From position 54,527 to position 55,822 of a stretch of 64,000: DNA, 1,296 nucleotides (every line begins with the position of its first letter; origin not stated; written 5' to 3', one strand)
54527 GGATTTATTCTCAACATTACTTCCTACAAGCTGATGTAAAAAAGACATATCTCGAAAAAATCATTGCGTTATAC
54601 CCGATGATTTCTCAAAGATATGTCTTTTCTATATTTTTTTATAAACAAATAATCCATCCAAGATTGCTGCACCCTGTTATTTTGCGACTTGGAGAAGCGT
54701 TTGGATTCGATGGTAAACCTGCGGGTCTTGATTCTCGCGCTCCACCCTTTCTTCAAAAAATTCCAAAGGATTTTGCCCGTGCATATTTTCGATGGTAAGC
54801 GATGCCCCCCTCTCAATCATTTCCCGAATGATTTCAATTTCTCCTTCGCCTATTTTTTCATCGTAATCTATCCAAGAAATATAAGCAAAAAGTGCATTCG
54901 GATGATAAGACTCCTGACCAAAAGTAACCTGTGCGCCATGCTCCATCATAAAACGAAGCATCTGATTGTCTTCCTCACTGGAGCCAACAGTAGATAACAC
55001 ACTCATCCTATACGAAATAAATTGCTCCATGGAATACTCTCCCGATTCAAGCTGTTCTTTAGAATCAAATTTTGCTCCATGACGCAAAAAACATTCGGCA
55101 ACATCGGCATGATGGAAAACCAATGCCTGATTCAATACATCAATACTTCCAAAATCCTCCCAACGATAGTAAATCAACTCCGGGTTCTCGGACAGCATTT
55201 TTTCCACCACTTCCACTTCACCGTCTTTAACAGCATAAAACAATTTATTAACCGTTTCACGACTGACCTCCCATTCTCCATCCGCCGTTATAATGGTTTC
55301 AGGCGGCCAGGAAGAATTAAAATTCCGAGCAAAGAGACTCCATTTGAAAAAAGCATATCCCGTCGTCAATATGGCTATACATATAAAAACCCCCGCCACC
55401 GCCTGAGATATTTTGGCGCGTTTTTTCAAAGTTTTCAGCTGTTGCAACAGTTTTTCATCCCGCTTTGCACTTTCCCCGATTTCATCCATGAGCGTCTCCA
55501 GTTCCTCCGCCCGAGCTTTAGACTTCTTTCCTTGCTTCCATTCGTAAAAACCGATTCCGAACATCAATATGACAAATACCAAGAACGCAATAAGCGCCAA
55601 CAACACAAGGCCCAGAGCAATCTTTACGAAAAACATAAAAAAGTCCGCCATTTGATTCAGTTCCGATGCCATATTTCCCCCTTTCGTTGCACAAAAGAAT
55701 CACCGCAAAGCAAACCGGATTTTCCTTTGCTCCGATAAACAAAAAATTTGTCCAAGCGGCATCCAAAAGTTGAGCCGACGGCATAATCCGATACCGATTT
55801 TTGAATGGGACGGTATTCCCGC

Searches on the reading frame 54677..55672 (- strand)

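Call 6: search_protein_families(library=pfam, proteins=[window:54677-55672:-])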
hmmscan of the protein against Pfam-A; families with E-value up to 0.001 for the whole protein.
window:54677-55672:- (331 aa): 0 families

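Call 75: search_protein_families(library=ncbifam, proteins=[window:54677-55672:-])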
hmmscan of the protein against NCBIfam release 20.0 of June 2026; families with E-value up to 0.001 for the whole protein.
window:54677-55672:- (331 aa): 1 family
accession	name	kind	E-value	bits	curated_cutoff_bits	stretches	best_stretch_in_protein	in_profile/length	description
NF043021.1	T4SS_AnkF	equivalog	0.00089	17.6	1000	0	54-325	491-689/917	Dot/Icm T4SS effector AnkF/LegA14/Ceg31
